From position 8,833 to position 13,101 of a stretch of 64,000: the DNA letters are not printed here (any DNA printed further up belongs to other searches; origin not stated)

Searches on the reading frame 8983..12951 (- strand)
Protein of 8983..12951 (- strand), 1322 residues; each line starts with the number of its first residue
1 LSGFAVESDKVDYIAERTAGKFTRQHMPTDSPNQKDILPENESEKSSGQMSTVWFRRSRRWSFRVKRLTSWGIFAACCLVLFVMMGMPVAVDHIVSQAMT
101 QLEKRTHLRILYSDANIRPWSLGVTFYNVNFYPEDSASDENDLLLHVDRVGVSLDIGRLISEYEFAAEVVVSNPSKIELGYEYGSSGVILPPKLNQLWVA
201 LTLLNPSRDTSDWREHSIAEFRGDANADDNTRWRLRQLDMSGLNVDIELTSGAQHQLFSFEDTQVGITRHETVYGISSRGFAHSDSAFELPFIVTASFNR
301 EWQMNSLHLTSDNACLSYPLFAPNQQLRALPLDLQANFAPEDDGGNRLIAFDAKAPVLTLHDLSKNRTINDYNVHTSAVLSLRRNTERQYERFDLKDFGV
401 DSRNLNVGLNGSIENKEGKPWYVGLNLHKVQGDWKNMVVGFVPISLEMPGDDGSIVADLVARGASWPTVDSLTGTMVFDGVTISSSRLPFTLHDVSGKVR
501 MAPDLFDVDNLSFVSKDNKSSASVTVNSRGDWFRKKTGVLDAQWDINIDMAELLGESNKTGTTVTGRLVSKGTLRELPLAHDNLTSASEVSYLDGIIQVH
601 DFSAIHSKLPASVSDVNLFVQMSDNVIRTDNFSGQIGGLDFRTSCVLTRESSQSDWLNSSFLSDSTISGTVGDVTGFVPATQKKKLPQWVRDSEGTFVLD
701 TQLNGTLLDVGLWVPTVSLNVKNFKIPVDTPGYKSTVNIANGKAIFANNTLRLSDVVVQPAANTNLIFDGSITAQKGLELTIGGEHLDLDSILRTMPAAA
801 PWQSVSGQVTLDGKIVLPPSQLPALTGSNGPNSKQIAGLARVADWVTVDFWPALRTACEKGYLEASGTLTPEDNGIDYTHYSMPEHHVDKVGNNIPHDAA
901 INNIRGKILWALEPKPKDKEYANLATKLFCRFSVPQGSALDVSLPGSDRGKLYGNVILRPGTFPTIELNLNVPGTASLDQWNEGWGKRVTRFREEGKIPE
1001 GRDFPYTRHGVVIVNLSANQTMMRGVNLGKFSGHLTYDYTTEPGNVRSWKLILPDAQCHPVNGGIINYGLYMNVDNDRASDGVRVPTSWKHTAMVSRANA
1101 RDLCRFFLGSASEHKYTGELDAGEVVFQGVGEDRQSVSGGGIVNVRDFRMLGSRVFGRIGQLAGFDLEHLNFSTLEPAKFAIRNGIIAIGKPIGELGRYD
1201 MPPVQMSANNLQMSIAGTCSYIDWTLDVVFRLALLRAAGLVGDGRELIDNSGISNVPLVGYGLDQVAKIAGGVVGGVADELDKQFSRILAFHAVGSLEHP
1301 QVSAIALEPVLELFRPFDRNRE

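Call 22: search_protein_families(library=pfam, proteins=[window:8983-12951:-], max_evalue=0.001)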
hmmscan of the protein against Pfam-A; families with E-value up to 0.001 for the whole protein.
window:8983-12951:- (1322 aa): 0 families

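Call 69: search_protein_families(library=pfam, proteins=[window:8983-12951:-], max_evalue=1)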
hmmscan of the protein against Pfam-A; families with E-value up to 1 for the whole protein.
window:8983-12951:- (1322 aa): 1 family
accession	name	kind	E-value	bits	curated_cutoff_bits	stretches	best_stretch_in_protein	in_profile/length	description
PF05359.17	DUF748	-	0.03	12.8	50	1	64-174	10-115/1037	Domain of Unknown Function (DUF748)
